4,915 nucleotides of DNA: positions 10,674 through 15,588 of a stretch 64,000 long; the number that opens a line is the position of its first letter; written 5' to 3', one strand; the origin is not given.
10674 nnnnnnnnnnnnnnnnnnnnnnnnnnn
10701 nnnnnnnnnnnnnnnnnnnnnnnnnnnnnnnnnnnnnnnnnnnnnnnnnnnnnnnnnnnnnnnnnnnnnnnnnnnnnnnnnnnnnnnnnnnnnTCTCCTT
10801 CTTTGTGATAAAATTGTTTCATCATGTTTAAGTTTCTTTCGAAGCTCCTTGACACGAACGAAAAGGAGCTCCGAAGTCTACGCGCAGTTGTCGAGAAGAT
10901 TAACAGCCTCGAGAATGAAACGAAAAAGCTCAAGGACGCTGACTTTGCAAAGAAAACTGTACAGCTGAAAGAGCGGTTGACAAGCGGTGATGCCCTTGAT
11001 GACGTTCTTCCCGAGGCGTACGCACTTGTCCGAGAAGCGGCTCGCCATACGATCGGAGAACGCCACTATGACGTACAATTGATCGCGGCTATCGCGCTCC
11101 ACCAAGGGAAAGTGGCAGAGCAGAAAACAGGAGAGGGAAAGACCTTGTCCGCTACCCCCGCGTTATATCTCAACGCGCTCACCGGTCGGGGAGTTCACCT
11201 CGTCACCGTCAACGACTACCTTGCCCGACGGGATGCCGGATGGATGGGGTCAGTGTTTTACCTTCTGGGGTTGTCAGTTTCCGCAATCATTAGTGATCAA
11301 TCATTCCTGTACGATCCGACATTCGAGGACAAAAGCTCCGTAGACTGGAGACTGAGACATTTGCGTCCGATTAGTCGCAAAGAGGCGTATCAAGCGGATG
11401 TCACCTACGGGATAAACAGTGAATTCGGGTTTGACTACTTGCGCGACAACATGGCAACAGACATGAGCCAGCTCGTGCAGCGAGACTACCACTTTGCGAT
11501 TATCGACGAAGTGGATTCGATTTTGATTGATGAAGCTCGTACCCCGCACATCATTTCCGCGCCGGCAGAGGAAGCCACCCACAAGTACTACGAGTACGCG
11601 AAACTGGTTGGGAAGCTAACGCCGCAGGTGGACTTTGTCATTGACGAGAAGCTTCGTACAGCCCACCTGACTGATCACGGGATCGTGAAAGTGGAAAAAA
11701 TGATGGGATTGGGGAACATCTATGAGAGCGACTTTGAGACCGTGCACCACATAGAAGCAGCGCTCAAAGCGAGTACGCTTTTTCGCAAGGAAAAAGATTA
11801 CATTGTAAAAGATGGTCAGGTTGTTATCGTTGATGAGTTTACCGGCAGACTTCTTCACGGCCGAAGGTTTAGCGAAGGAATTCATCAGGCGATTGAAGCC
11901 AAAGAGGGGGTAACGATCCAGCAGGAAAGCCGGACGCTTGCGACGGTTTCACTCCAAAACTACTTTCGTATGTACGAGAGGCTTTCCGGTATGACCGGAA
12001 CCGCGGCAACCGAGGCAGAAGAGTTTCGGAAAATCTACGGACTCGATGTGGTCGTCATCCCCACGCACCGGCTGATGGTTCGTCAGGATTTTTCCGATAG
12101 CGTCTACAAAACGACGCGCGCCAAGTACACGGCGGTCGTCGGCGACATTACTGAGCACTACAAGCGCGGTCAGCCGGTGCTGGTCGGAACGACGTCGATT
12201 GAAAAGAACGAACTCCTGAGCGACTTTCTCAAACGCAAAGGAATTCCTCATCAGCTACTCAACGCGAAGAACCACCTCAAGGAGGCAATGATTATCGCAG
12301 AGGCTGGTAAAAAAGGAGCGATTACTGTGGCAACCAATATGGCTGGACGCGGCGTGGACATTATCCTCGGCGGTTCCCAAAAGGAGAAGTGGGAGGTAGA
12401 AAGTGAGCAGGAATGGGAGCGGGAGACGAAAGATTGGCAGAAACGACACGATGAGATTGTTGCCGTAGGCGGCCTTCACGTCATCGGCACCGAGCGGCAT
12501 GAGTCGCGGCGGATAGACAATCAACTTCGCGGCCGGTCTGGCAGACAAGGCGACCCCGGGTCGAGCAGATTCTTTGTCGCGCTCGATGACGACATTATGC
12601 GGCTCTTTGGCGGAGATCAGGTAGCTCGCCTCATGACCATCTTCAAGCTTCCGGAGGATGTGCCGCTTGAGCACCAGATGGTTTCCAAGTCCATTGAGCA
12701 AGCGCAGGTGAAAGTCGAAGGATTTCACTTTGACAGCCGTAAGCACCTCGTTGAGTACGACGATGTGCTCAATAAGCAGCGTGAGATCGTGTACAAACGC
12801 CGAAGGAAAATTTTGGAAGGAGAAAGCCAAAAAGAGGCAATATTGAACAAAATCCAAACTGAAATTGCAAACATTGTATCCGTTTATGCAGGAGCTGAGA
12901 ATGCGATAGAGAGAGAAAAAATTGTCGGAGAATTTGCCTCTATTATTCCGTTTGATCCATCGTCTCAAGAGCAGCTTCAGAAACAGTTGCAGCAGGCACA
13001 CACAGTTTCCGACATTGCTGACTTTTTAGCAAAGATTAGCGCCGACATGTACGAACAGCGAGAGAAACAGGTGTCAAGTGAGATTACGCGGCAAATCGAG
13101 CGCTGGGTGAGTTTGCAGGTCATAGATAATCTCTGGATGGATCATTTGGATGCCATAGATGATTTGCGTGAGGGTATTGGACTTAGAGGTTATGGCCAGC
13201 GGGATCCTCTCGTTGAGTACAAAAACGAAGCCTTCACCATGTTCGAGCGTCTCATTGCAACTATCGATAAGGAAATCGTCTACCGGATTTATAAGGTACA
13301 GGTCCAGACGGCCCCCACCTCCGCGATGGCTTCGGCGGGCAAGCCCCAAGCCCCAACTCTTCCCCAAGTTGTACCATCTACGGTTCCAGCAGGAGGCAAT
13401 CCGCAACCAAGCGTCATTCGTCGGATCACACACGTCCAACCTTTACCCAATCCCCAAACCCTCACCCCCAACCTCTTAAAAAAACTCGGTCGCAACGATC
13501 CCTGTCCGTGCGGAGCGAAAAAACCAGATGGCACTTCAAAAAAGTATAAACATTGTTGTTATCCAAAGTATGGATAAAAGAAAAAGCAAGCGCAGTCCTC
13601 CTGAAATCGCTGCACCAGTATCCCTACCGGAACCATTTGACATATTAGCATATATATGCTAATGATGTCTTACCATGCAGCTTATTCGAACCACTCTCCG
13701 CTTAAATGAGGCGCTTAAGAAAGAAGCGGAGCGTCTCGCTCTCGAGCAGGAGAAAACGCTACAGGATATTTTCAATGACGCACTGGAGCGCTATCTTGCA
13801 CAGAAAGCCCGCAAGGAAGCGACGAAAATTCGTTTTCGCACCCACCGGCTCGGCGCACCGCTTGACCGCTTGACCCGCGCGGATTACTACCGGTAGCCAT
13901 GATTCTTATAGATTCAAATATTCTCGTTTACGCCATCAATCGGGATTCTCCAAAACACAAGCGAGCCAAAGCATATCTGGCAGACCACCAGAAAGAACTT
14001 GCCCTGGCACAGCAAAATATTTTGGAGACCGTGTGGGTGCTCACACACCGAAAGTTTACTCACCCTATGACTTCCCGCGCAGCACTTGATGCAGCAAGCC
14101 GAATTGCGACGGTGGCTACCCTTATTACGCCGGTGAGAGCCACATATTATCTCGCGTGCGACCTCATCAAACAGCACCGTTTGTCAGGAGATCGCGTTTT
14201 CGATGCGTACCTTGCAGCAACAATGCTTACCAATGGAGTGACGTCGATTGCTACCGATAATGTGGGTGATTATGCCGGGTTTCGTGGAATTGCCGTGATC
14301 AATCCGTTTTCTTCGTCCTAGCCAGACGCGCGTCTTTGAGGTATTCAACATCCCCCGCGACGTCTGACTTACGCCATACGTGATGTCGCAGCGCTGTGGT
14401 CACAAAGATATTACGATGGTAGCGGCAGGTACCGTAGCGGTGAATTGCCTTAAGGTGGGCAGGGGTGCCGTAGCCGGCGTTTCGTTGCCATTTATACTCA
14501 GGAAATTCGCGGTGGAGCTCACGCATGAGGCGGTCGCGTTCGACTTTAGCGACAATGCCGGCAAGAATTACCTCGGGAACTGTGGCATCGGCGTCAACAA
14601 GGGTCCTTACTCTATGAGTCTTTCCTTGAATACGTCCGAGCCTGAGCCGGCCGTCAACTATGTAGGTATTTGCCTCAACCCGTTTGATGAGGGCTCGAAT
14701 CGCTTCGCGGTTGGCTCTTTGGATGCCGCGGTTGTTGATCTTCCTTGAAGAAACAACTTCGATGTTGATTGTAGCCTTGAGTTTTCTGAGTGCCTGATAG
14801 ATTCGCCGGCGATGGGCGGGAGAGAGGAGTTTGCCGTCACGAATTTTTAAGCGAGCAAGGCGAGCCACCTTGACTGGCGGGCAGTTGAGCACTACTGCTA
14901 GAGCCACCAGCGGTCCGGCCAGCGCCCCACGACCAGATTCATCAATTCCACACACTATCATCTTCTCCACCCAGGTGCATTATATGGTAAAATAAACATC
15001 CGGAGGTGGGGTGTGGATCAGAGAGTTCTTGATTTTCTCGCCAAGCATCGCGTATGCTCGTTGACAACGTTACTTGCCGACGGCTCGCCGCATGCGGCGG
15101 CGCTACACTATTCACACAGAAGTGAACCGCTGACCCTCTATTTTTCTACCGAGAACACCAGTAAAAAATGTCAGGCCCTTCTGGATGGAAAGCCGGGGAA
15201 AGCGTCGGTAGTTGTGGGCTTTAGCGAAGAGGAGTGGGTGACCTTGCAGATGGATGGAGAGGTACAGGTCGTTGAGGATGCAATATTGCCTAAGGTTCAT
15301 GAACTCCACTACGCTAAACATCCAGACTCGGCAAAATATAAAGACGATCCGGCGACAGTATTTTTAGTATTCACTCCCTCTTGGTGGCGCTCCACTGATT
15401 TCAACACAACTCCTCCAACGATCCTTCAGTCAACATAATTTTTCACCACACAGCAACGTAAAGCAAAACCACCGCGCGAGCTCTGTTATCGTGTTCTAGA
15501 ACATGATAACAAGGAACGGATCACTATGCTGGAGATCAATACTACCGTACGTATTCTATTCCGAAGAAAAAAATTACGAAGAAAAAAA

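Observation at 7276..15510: Shared palindromic box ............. upstream of rdgB and of kamA: candidate regulon operator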

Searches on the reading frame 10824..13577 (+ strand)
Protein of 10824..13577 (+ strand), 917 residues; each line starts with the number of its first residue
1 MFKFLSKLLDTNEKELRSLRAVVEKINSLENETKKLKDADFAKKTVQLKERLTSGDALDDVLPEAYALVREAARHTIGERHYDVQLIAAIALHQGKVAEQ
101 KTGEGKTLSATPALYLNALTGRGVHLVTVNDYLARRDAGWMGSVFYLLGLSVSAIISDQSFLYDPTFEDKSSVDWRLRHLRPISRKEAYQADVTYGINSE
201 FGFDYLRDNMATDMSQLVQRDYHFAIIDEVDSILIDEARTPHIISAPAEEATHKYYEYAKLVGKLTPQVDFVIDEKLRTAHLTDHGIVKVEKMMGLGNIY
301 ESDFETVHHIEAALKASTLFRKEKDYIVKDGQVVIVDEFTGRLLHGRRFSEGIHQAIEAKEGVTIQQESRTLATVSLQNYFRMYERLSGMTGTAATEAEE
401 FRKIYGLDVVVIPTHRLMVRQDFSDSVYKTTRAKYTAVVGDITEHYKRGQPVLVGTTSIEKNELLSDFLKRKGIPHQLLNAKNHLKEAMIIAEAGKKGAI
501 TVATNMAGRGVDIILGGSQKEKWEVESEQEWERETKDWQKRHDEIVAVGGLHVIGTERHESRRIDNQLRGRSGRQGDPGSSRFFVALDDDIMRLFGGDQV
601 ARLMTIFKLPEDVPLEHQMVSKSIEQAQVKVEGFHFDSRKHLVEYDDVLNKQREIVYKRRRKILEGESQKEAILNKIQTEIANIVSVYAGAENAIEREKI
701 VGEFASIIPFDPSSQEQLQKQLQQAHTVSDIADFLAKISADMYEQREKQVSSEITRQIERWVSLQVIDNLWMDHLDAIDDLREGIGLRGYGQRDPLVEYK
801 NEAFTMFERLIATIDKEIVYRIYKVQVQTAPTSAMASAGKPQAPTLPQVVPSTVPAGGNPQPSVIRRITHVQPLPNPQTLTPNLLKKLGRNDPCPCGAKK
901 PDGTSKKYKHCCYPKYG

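Call 6: search_protein_families(library=pfam, proteins=[window:10824-13577:+])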
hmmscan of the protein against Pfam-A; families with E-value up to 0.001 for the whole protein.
window:10824-13577:+ (917 aa): 4 families
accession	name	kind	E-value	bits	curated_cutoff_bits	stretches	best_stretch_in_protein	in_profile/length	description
PF07517.20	SecA_DEAD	-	1.2e-115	386.2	24.6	1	7-402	3-290/290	SecA DEAD-like domain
PF21090.3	P-loop_SecA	-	3.7e-85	285.1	27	1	418-612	2-205/205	SecA P-loop domain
PF07516.18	SecA_SW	-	1e-60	205.7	26.7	1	614-826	1-200/200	SecA Wing and Scaffold domain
PF01043.26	SecA_PP_bind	-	1.3e-37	129.2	23.5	1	251-358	2-110/110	SecA preprotein cross-linking domain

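Call 10: find_related_loci(query=window:10824-13577:+, collection=genome_contigs, flank=10000)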
Query window:10824-13577:+ (917 aa) in genome_contigs; peptide patterns used: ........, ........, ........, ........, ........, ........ (x = any residue, [..] = any of these).
600 stretches matched a pattern (row limit reached: there are more); 600 encode a relative of the query (tblastn E <= 1e-3); the best 80 are kept; 80 distinct loci.
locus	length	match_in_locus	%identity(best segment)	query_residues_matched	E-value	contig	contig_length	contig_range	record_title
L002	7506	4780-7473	71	1-911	0e+0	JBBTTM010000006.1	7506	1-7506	MAG: Patescibacteria group bacterium isolate H52-bin113_1 H52_bin113_1_000000000006, whole genome shotgun sequence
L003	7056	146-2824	68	1-915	0e+0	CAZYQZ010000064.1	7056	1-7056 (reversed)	MAG TPA_asm: uncultured Gammaproteobacteria bacterium isolate SRP292972_co1_80 genome assembly, contig: NODE_4331_length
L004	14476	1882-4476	65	1-911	0e+0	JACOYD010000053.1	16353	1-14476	MAG: Candidatus Microgenomates bacterium isolate NC_groundwater_170_Ag_S-0.1um_42_15 S4_GD2017_2_S1_scaffold_2270, whole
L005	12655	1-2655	66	20-914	0e+0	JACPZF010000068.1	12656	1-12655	MAG: Candidatus Gottesmanbacteria bacterium isolate NC_groundwater_882_Pr1_S2p5_40_13 Montesol18_S2p5_coassembly_scaffol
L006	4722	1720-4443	64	1-911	0e+0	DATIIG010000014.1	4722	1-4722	MAG TPA_asm: Candidatus Saccharimonadales bacterium isolate SMAG_U15658 k141_124538, whole genome shotgun sequence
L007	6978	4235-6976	64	1-913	0e+0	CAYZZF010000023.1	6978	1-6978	MAG TPA_asm: uncultured Gammaproteobacteria bacterium isolate SRP093762_co1_95 genome assembly, contig: NODE_5942_length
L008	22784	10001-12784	62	1-914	0e+0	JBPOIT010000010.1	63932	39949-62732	MAG: Candidatus Levyibacteriota bacterium isolate MAG_784 c_000000578653, whole genome shotgun sequence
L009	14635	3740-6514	61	1-914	0e+0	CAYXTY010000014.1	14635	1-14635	MAG TPA_asm: uncultured Gammaproteobacteria bacterium isolate SRP286056_co1_91 genome assembly, contig: NODE_5094_length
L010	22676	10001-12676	59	1-911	0e+0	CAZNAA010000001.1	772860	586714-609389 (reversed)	MAG TPA_asm: uncultured Gammaproteobacteria bacterium isolate SRP192515_co1_126 genome assembly, contig: NODE_1_length_7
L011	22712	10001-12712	58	1-914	0e+0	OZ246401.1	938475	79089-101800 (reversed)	MAG: uncultured Gammaproteobacteria bacterium isolate SRP278252_co2_763 genome assembly, chromosome: 1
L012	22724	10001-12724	56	1-915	0e+0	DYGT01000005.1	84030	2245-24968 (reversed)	MAG TPA_asm: Candidatus Microgenomatus sp. isolate BE2012_6_40_25 Afr_mines_BE2012_157_length_84030_cov_10_877356, whole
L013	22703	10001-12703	56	1-917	0e+0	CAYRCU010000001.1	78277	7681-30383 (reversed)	MAG TPA_asm: uncultured Gammaproteobacteria bacterium isolate SRP338002_co1_166 genome assembly, contig: NODE_299_length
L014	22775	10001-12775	55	1-914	0e+0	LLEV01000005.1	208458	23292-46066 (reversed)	MAG: Microgenomates bacterium OLB22 UZ21_OP11001CONTIG000005, whole genome shotgun sequence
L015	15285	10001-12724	55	1-917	0e+0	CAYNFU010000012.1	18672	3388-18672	MAG TPA_asm: uncultured Gammaproteobacteria bacterium isolate SRP050083_co2_220 genome assembly, contig: NODE_2049_lengt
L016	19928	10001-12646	53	1-912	0e+0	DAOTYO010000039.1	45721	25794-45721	MAG TPA_asm: Dehalococcoidia bacterium isolate H25_356 k127_688623, whole genome shotgun sequence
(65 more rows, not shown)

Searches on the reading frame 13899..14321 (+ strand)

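Call 6: search_protein_families(library=pfam, proteins=[window:13899-14321:+])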
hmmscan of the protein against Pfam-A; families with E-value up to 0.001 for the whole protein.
window:13899-14321:+ (140 aa): 1 family
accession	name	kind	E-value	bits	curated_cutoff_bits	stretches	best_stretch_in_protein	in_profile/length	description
PF01850.27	PIN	-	3.8e-12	47.3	23.6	1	2-121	1-112/120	PIN domain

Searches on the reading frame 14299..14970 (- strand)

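Call 6: search_protein_families(library=pfam, proteins=[window:14299-14970:-])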
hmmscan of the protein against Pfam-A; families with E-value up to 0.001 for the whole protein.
window:14299-14970:- (223 aa): 1 family
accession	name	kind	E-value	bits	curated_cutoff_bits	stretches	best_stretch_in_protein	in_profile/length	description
PF01351.25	RNase_HII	-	3.2e-31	109.2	25.8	1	7-191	1-198/199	Ribonuclease HII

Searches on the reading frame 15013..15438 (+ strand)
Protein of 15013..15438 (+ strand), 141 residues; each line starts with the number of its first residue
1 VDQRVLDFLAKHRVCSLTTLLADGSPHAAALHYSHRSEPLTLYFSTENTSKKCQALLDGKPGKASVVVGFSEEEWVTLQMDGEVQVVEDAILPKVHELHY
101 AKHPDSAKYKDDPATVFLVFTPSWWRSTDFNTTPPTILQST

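Call 7: search_protein_families(library=pfam, proteins=[window:15013-15438:+])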
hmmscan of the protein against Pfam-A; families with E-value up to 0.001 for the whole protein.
window:15013-15438:+ (141 aa): 2 families
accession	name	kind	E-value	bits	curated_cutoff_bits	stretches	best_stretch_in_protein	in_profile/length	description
PF01243.27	PNPOx_N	-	6.8e-13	49.5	28.1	1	1-128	1-119/120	Pyridoxamine 5'-phosphate oxidase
PF16242.11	Pyrid_ox_like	-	4.7e-06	26.6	28.8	1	4-91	5-89/149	Pyridoxamine 5'-phosphate oxidase like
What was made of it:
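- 15013..15438 (+): PNPOx-like gene that ends 45 bp upstream of site 2. Pfam PNPOx_N (call 7).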

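Call 8: search_protein_families(library=ncbifam, proteins=[window:15013-15438:+], max_evalue=0.01)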
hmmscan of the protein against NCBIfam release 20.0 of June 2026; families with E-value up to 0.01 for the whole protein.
window:15013-15438:+ (141 aa): 2 families
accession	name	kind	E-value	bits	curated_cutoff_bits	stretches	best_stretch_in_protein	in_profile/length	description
TIGR03618.1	Rv1155_F420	subfamily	1.8e-09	37.9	79.05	1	6-98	2-94/127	TIGR03618 family F420-dependent PPOX class oxidoreductase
TIGR03667.1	Rv3369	hypoth_equivalog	0.00079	19.4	125.3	1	2-108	4-106/130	TIGR03667 family PPOX class F420-dependent oxidoreductase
